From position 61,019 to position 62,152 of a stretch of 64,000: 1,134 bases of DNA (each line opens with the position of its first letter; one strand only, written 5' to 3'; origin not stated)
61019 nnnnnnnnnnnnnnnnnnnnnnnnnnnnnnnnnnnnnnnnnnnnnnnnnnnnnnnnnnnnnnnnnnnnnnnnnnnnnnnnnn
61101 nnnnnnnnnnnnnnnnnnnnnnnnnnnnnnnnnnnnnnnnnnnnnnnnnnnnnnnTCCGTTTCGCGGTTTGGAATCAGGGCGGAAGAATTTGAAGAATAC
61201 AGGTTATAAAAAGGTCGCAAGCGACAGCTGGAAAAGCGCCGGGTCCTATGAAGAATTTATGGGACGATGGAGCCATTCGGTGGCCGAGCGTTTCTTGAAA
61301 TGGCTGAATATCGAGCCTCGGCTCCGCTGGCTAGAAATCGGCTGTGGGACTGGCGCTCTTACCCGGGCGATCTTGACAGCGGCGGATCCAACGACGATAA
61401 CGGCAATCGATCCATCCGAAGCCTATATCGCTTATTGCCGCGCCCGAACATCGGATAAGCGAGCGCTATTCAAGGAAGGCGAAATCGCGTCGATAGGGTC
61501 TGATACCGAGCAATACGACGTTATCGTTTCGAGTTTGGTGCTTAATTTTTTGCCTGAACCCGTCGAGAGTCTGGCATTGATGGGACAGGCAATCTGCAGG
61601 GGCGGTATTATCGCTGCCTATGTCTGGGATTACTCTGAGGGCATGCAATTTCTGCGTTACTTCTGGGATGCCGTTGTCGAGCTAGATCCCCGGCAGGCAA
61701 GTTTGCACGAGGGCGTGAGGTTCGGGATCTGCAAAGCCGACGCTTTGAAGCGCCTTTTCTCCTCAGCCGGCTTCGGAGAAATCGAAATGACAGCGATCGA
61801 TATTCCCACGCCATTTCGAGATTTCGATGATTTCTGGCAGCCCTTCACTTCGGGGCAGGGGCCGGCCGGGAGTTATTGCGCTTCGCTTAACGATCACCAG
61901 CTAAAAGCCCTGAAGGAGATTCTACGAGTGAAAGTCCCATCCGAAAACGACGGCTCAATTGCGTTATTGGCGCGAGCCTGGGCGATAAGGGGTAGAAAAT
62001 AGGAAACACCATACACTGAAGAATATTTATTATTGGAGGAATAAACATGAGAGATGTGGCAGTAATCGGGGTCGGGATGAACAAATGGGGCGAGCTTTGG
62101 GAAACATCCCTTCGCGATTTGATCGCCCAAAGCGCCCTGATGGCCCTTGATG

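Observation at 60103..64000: Archaeal-type thiolase / HMG-CoA synthase / DUF35 channelling trio in a bacterial genome, with an inserted SAM methyltransferase and adjacent acyl-CoA carboxyltransferase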

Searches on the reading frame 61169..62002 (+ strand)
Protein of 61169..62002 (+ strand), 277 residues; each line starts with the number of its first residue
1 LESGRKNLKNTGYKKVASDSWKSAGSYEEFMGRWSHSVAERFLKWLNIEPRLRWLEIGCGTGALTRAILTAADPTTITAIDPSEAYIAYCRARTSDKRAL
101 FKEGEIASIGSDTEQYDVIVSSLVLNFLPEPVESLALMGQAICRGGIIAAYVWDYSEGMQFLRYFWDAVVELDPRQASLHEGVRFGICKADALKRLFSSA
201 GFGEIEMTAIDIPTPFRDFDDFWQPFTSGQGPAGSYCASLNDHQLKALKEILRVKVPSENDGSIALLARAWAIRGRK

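Call 4: search_protein_families(library=pfam, proteins=[window:61169-62002:+], max_evalue=0.01)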
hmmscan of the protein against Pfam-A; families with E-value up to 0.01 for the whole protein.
window:61169-62002:+ (277 aa): 10 families
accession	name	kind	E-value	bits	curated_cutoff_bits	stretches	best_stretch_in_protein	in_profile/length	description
PF08242.18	Methyltransf_12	-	2.1e-14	54.5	30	1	55-148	1-98/98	Methyltransferase domain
PF08241.18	Methyltransf_11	-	1.7e-13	51.4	21.2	1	55-149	1-94/95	Methyltransferase domain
PF13649.12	Methyltransf_25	-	6.5e-13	49.6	27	1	55-137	2-88/97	Methyltransferase domain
PF13489.12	Methyltransf_23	-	3.2e-11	43.7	27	1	33-202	8-159/164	Methyltransferase domain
PF13847.12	Methyltransf_31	-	2.2e-10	40.8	27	1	50-150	3-110/145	Methyltransferase domain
PF05401.17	NodS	-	1.6e-05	25.3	24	1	55-133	48-124/201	Nodulation protein S (NodS)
PF00398.26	RrnaAD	-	0.0012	18.4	24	1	34-81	14-61/263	Ribosomal RNA adenine dimethylase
PF05175.20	MTS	-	0.0016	18.5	23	1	43-121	24-104/170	Methyltransferase small domain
PF03848.20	TehB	-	0.0068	16.3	20.4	1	53-130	33-110/193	Tellurite resistance protein TehB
PF11968.14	Bmt2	-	0.0096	16.2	20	0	111-132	102-123/221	25S rRNA (adenine(2142)-N(1))-methyltransferase, Bmt2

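Call 7: search_protein_families(library=ncbifam, proteins=[window:61169-62002:+], max_evalue=0.001)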
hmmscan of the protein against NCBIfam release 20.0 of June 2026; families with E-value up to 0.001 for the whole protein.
window:61169-62002:+ (277 aa): 20 families
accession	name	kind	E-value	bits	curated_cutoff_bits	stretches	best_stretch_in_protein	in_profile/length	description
TIGR02072.1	BioC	equivalog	5e-14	52.7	184.95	1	38-151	19-133/244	malonyl-ACP O-methyltransferase BioC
NF043040.1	corrin_prot_MT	hypoth_equivalog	4.4e-13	49.2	180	1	48-137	38-132/216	corrinoid protein-associated methyltransferase CpaM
NF004851.0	PRK06202.1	equivalog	5.2e-09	35.9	243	1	50-144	60-159/237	hypothetical protein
NF010703.0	PRK14103.1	equivalog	7.6e-09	35.4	320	1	42-152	21-126/256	trans-aconitate 2-methyltransferase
NF007610.0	PRK10258.1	equivalog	1.7e-08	34.1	342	1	16-171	9-158/251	malonyl-ACP O-methyltransferase BioC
NF045667.1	MTase_DVU1556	equivalog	4.1e-08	32.9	155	1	38-149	10-118/213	DVU_1556 family methyltransferase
TIGR00755.1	ksgA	equivalog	1.2e-07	31.3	171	1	36-98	15-76/256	16S rRNA (adenine(1518)-N(6)/adenine(1519)-N(6))-dimethyltransferase RsmA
NF002463.0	PRK01683.1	equivalog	1.8e-07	31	297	1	39-154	20-132/258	trans-aconitate 2-methyltransferase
TIGR03534.1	RF_mod_PrmC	equivalog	6.4e-07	29.1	199.1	1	38-121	76-162/253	peptide chain release factor N(5)-glutamine methyltransferase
TIGR02021.1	BchM-ChlM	equivalog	7e-07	28.9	158.9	1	37-127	39-130/218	magnesium protoporphyrin IX methyltransferase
TIGR01983.1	UbiG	equivalog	1.2e-06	28.1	102.95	1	51-148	50-149/228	bifunctional 2-polyprenyl-6-hydroxyphenol methylase/3-demethylubiquinol 3-O-methyltransferase UbiG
NF001244.0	PRK00216.1-5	equivalog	7.2e-06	25.5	216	1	40-138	38-141/236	bifunctional demethylmenaquinone methyltransferase/2-methoxy-6-polyprenyl-1,4-benzoquinol methylase UbiE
TIGR04345.1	ovoA_Cterm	equivalog_domain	3e-05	23.7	170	0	92-149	111-168/242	putative 4-mercaptohistidine N1-methyltransferase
TIGR01934.1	MenG_MenH_UbiE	subfamily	4.6e-05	22.8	158.35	1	40-122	29-113/223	ubiquinone/menaquinone biosynthesis methyltransferase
NF040539.1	AST_met_ArsM_2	exception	0.00011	22.1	240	1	22-148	27-161/262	putative arsinothricin biosynthesis methyltransferase ArsM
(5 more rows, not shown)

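Call 36: find_homologous_proteins(query=window:61169-62002:+, max_evalue=0.00001)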
Query window:61169-62002:+ (277 aa): 6854 proteins with E <= 0.00001 among 8000 candidates; the best 120 are listed.
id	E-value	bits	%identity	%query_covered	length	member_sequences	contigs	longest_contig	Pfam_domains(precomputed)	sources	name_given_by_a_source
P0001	3.7e-180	615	100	97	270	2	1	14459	PF13847.13,PF13489.13,PF13649.13,PF08241.19,PF08242.19,PF05401.17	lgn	-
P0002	3.6e-104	366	59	98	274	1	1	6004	PF13847.13,PF13489.13,PF08003.18,PF05175.21,PF13649.13,PF08241.19,PF08242.19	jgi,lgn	jgi:SAM-dependent methyltransferase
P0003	3.6e-103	363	60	93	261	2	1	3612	PF13847.13,PF13489.13,PF08003.18,PF05175.21,PF13649.13,PF01209.25,PF08241.19,PF08242.19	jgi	jgi:SAM-dependent methyltransferase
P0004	3.8e-101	356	56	97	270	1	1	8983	PF13847.13,PF13489.13,PF08003.18,PF05175.21,PF13649.13,PF01728.26,PF08241.19,PF08242.19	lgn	-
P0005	1.3e-98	348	57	95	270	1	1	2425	PF13847.13,PF13489.13,PF08003.18,PF05175.21,PF13649.13,PF08241.19,PF08242.19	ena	-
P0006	4.9e-92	326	55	94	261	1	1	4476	PF13847.13,PF13489.13,PF13649.13,PF08241.19,PF08242.19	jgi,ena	-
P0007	4.5e-90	320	51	94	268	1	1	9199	PF13847.13,PF13489.13,PF13649.13,PF01209.25,PF08241.19,PF08242.19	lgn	-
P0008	3.0e-89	317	53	94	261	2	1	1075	PF13847.13,PF13489.13,PF13649.13,PF01209.25,PF08241.19,PF08242.19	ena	-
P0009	1.2e-88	315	51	94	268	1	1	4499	PF13847.13,PF13489.13,PF13649.13,PF01209.25,PF08241.19,PF08242.19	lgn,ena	-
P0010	7.2e-88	313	54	94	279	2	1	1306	PF13847.13,PF13489.13,PF05175.21,PF13649.13,PF01135.26,PF01209.25,PF08241.19,PF08242.19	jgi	jgi:SAM-dependent methyltransferase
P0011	2.0e-87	311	49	95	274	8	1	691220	PF13847.13,PF13489.13,PF13649.13,PF01209.25,PF08241.19,PF08242.19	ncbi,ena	-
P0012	1.1e-86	309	52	96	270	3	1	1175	PF13847.13,PF13489.13,PF13649.13,PF08241.19,PF08242.19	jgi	jgi:SAM-dependent methyltransferase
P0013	2.1e-86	308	53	93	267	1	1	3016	PF13847.13,PF13489.13,PF05175.21,PF13649.13,PF08241.19,PF08242.19,PF05401.17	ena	-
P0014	3.9e-86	307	51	94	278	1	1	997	PF13847.13,PF13489.13,PF13649.13,PF01209.25,PF08241.19,PF08242.19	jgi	jgi:SAM-dependent methyltransferase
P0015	5.3e-86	306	51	94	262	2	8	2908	PF13847.13,PF13489.13,PF13649.13,PF01728.26,PF01209.25,PF08241.19,PF08242.19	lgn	-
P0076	9.9e-83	296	51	93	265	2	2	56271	PF13847.13,PF13489.13,PF13649.13,PF01728.26,PF01209.25,PF08241.19,PF08242.19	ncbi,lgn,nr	ncbi:MAG: methyltransferase domain-containing protein [candidate division Zixibacteria bacterium]|nr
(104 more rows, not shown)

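Call 37: find_encoding_contigs(protein=P0002, flank=6000, max_places=2)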
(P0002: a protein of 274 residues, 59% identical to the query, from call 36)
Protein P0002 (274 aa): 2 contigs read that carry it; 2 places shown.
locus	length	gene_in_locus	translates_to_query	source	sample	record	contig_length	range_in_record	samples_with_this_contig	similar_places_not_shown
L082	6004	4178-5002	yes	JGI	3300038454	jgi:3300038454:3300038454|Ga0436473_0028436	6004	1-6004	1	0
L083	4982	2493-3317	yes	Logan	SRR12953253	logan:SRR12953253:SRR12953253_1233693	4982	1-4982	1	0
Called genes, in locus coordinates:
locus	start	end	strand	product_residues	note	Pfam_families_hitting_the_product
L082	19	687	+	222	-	PF02678:Pirin, PF05726:Pirin_C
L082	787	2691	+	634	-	PF25023:TEN_YD-shell (faint)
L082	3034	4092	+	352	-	PF01154:HMG_CoA_synt_N (weak), PF08541:ACP_syn_III_C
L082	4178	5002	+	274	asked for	PF08003:Methyltransf_9, PF13489:Methyltransf_23, PF05175:MTS (weak), PF08241:Methyltransf_11, PF08242:Methyltransf_12, PF13649:Methyltransf_25, PF13847:Methyltransf_31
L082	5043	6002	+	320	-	?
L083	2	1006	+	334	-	?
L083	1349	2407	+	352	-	PF01154:HMG_CoA_synt_N (weak), PF08541:ACP_syn_III_C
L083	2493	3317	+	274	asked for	PF08003:Methyltransf_9, PF13489:Methyltransf_23, PF05175:MTS (weak), PF08241:Methyltransf_11, PF08242:Methyltransf_12, PF13649:Methyltransf_25, PF13847:Methyltransf_31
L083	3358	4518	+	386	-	PF00108:Thiolase_N, PF22691:Thiolase_C_1, PF02803:Thiolase_C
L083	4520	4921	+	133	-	PF12172:zf-ChsH2, PF01796:OB_ChsH2_C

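Call 38: find_encoding_contigs(protein=P0004, flank=6000, max_places=2)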
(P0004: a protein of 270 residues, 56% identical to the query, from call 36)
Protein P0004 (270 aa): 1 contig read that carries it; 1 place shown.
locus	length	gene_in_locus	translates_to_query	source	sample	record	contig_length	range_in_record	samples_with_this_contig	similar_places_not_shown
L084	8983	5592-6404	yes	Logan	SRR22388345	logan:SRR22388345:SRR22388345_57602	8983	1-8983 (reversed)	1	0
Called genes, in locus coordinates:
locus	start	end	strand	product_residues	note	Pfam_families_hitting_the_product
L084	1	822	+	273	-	?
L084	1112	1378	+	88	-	PF10771:DUF2582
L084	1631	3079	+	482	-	PF02446:Glyco_hydro_77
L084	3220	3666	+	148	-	PF01475:FUR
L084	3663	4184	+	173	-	PF00578:AhpC-TSA, PF08534:Redoxin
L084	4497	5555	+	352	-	PF01154:HMG_CoA_synt_N (weak), PF08541:ACP_syn_III_C (weak)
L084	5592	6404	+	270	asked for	PF08003:Methyltransf_9 (weak), PF13489:Methyltransf_23, PF01728:FtsJ (weak), PF05175:MTS (weak), PF13847:Methyltransf_31, PF08241:Methyltransf_11, PF08242:Methyltransf_12, PF13649:Methyltransf_25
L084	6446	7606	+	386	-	PF00108:Thiolase_N, PF02803:Thiolase_C (weak), PF22691:Thiolase_C_1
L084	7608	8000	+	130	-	PF12172:zf-ChsH2, PF01796:OB_ChsH2_C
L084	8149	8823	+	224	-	-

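Call 39: find_encoding_contigs(protein=P0076, flank=6000, max_places=2)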
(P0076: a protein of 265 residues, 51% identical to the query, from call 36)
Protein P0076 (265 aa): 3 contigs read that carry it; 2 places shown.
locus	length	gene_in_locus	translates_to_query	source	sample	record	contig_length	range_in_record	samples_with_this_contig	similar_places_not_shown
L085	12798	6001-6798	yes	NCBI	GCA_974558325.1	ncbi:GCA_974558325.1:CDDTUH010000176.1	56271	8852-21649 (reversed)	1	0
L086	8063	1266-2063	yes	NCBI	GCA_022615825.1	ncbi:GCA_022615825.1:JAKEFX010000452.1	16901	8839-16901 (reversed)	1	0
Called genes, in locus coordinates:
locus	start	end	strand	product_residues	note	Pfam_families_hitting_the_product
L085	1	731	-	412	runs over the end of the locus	PF00926:DHBP_synthase, PF00925:GTP_cyclohydro2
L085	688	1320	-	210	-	PF00677:Lum_binding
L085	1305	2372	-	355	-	PF00383:dCMP_cyt_deam_1, PF14437:MafB19-deam, PF01872:RibD_C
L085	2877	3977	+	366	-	PF21320:WHD_Rv2258c, PF05175:MTS, PF13489:Methyltransf_23, PF01209:Ubie_methyltran (weak), PF13847:Methyltransf_31, PF08241:Methyltransf_11, PF08242:Methyltransf_12, PF13649:Methyltransf_25, +1 more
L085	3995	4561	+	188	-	PF13302:Acetyltransf_3, PF00583:Acetyltransf_1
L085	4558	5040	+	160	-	PF19780:DUF6265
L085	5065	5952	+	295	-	PF00892:EamA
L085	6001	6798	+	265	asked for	PF13489:Methyltransf_23, PF01209:Ubie_methyltran, PF01728:FtsJ (faint), PF08241:Methyltransf_11, PF08242:Methyltransf_12, PF13649:Methyltransf_25, PF13847:Methyltransf_31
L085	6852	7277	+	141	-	PF02566:OsmC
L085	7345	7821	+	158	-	PF05163:DinB (weak), PF12867:DinB_2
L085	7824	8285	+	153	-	PF12867:DinB_2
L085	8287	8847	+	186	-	PF08327:AHSA1 (weak)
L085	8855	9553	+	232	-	PF03167:UDG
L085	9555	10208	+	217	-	PF13489:Methyltransf_23, PF13847:Methyltransf_31 (weak), PF08241:Methyltransf_11, PF08242:Methyltransf_12, PF13649:Methyltransf_25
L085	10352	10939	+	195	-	-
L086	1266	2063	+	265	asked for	PF13489:Methyltransf_23, PF01209:Ubie_methyltran, PF01728:FtsJ (faint), PF08241:Methyltransf_11, PF08242:Methyltransf_12, PF13649:Methyltransf_25, PF13847:Methyltransf_31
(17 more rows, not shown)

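Call 40: find_encoding_contigs(protein=P0006, flank=6000, max_places=2)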
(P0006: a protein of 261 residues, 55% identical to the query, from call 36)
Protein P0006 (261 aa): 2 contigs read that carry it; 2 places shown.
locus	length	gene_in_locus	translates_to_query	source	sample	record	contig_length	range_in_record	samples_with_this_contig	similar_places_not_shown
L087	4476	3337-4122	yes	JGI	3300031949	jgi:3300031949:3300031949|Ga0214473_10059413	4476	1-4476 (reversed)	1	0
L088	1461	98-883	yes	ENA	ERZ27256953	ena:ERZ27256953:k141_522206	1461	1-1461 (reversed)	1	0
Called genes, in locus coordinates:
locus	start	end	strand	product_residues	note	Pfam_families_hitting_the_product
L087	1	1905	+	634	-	?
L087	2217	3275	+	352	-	PF01154:HMG_CoA_synt_N (weak), PF08541:ACP_syn_III_C (weak)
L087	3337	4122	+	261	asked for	PF13489:Methyltransf_23, PF08241:Methyltransf_11, PF08242:Methyltransf_12, PF13649:Methyltransf_25, PF13847:Methyltransf_31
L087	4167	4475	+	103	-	?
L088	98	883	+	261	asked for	PF13489:Methyltransf_23, PF08241:Methyltransf_11, PF08242:Methyltransf_12, PF13649:Methyltransf_25, PF13847:Methyltransf_31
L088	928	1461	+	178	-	?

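Call 41: find_encoding_contigs(protein=P0007, flank=6000, max_places=2)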
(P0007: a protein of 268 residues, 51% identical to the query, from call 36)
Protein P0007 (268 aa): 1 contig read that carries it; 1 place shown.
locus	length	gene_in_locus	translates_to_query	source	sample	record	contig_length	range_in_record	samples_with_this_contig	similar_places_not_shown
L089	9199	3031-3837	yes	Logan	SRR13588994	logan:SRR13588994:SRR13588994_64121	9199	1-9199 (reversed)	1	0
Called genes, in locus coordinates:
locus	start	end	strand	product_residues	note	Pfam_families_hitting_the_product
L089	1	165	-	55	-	?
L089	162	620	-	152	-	-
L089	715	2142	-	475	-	PF01565:FAD_binding_4, PF08031:BBE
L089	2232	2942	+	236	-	PF03551:PadR, PF13601:HTH_34 (weak)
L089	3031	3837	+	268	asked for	PF13489:Methyltransf_23, PF01209:Ubie_methyltran, PF13847:Methyltransf_31, PF08241:Methyltransf_11, PF08242:Methyltransf_12, PF13649:Methyltransf_25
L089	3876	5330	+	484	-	PF09852:DUF2079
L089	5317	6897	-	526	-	PF00083:Sugar_tr, PF07690:MFS_1, PF05977:MFS_3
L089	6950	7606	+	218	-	PF01638:HxlR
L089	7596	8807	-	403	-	PF05762:VWA_CoxE, PF13519:VWA_2 (weak)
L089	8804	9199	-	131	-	?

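Call 53: predict_structure(alignment_id=A1)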
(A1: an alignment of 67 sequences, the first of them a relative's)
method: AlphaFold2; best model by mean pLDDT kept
length: 270 residues; sequences in the alignment: 67
mean_pLDDT: 91.9   pTM: 0.88
mean pLDDT of the five models: 91.9, 91.8, 90.5, 90.3, 89.2
residues with pLDDT >= 90: 220; 70-90: 34; 50-70: 6; < 50: 10
segments of 3 or more residues with pLDDT < 50: 1-10
pLDDT, mean of each block of 10 residues (from residue 1): 41 75 90 97 97 94 97 94 97 93 81 90 92 95 96 96 96 92 97 98 97 95 89 97 98 98 98
secondary structure, 60 per line:
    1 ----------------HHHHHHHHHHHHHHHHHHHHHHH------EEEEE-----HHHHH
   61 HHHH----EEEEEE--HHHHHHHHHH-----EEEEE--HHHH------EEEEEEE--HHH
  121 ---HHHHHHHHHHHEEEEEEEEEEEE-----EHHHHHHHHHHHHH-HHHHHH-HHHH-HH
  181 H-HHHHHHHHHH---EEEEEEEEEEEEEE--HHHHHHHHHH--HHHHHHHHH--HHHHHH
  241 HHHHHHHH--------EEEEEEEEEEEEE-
elements in order: H17-39 E46-50 H56-64 E69-74 H77-86 E92-96 H99-102 E109-115 H124-134 E135-146 H153-165 H167-172 H174-177 H183-192 E196-209 H212-221 H224-232 H235-248 E257-269

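Call 55: fold_search(model_id=the predicted structure, library=pdb)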
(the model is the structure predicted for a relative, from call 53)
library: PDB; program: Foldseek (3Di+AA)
matches with E <= 10: 1995; with E <= 0.001: 1374
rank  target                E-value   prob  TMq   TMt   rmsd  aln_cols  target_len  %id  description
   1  3mgg_A                1.7e-15  1.00  0.64  0.70   5.0       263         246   19  Crystal Structure of Methyl Transferase from Methanosarcina mazei (released 2010-04-21)
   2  7ec0_A                2.1e-15  1.00  0.70  0.73   4.2       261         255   15  Crystal structure of juvenile hormone acid methyltransferase JHAMT in complex with S-Adenosyl homocysteine and methyl  (released 2021-09-29)
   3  7ebx                  3.0e-15  1.00  0.68  0.71   4.2       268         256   14  Crystal structure of juvenile hormone acid methyltransferase JHAMT in complex with S-adenosyl-L-homocysteine. (released 2021-09-29)
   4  3mgg_B                3.7e-15  1.00  0.63  0.67   5.3       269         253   20  Crystal Structure of Methyl Transferase from Methanosarcina mazei (released 2010-04-21)
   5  5jgl_A                4.2e-15  1.00  0.61  0.60   8.2       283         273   15  Crystal structure of GtmA in complex with S-Adenosylmethionine (released 2017-03-01)
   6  6uak                  4.2e-15  1.00  0.57  0.52   6.8       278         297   16  LahSb - C-terminal methyltransferase involved in RiPP biosynthesis (released 2019-12-04)
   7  7veo_A                7.6e-15  1.00  0.67  0.70   4.1       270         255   11  Crystal structure of juvenile hormone acid methyltransferase silkworm JHAMT isoform3 complex with S-Adenosyl-L-homocys (released 2022-09-28)
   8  5w7k_A                1.4e-14  1.00  0.70  0.69   4.8       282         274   15  Crystal structure of OxaG (released 2018-06-27)
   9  5egp_A                1.8e-14  1.00  0.71  0.68   5.0       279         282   16  Crystal structure of the S-methyltransferase TmtA (released 2016-02-03)
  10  3ccf_A                1.9e-14  1.00  0.69  0.77   3.5       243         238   18  Crystal structure of putative methyltransferase (YP_321342.1) from Anabaena variabilis ATCC 29413 at 1.90 A resolution (released 2008-03-11)
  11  7v2s_A                2.7e-14  1.00  0.70  0.73   3.8       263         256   12  Crystal structure of juvenile hormone acid methyltransferase JHAMT isoform3 from silkworm (released 2022-08-10)
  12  5w7k_B                3.6e-14  1.00  0.67  0.67   5.4       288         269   14  Crystal structure of OxaG (released 2018-06-27)
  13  5w7m                  4.3e-14  1.00  0.69  0.68   5.0       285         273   15  Crystal structure of RoqN (released 2018-06-27)
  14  5egp_B                4.8e-14  1.00  0.69  0.66   5.4       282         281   16  Crystal structure of the S-methyltransferase TmtA (released 2016-02-03)
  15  5jgk_A                4.8e-14  1.00  0.69  0.66   5.3       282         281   16  Crystal structure of GtmA in complex with SAH (released 2017-03-01)
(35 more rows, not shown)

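Call 61: search_solved_structures(query=A1, max_evalue=0.00001)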
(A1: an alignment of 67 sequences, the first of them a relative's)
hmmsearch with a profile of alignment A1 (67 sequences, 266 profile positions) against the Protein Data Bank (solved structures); distinct sequences matched with E-value up to 0.00001: 60.
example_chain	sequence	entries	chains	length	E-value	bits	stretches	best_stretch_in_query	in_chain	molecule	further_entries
6uak_A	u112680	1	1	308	1.4e-21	80.2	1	33-139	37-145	SAM dependent methyltransferase LahSB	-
3bus_A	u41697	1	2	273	1.5e-15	60.4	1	27-139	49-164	Methyltransferase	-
3mgg_A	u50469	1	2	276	8.9e-14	54.6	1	37-139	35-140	Methyltransferase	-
3ccf_A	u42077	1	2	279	7.9e-13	51.5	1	28-138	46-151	Cyclopropane-fatty-acyl-phospholipid synthase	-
8zc8_A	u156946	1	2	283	9.1e-11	44.8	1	33-137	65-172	MitM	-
21zq_A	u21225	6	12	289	9.5e-11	44.7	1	33-137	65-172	MitM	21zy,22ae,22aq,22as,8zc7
8ys9_A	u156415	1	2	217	1.2e-10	44.3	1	41-137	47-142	Phosphatidylethanolamine N-methyltransferase/phosphatidyl-N-methylethanolamine N-methyltra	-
5wp5_A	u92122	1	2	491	1.4e-10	44.2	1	25-137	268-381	Phosphomethylethanolamine N-methyltransferase 2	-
9fce_A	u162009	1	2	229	3.5e-10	42.9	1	37-196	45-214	SAM dependent methyltransferase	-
6uv6_A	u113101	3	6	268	5.6e-10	42.2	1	28-138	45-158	D-glucose O-methyltransferase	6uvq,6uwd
4pne_A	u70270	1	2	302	7.4e-10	41.8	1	38-138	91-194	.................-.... protein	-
3l8d_A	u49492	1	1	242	2.1e-09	40.3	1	37-137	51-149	Methyltransferase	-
5wp4_A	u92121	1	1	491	4.4e-09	39.2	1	28-137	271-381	Phosphoethanolamine N-methyltransferase 1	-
6f5z_A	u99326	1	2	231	4.9e-09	39.1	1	27-165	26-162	24-sterol C-methyltransferase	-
9fcx_A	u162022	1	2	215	1.1e-08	38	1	35-136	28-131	SAM-dependent methyltransferase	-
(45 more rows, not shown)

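Call 66: search_protein_families(library=pfam, proteins=[L084:8149-8823:+], max_evalue=0.001)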
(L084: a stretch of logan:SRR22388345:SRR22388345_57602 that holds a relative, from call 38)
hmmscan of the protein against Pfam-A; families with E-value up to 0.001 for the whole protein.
L084:8149-8823:+ (224 aa): 0 families

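Call 75: find_related_loci(query=P0001, collection=metagenome_contigs, flank=8000)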
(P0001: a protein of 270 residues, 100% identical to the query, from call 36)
Query P0001 (270 aa) in metagenome_contigs; peptide patterns used: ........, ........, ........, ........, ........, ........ (x = any residue, [..] = any of these).
274 stretches matched a pattern; 220 encode a relative of the query (tblastn E <= 1e-3); the best 80 are kept; 80 distinct loci.
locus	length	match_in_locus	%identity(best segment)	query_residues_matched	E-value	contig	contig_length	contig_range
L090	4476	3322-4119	54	5-270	1e-96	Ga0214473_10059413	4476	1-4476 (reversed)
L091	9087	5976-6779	52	3-270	3e-95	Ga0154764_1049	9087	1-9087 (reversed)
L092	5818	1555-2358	49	3-270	2e-90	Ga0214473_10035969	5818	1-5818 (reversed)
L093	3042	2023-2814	46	5-268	7e-82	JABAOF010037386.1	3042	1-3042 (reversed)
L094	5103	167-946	46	11-270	5e-81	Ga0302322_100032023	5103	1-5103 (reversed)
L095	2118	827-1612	49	7-268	5e-83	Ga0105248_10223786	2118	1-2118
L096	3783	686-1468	48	8-268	2e-79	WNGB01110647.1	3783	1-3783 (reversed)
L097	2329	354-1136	48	8-268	2e-81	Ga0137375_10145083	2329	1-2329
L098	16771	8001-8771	48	12-268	5e-79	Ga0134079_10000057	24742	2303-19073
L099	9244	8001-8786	48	9-270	9e-79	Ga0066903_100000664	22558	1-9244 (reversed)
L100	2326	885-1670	45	7-268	3e-80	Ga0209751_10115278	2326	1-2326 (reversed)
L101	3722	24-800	49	10-268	5e-78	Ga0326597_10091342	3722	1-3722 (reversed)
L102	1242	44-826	47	8-268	3e-83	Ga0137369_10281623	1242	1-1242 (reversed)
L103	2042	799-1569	48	12-269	5e-80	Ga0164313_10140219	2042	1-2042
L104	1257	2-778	46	12-270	2e-82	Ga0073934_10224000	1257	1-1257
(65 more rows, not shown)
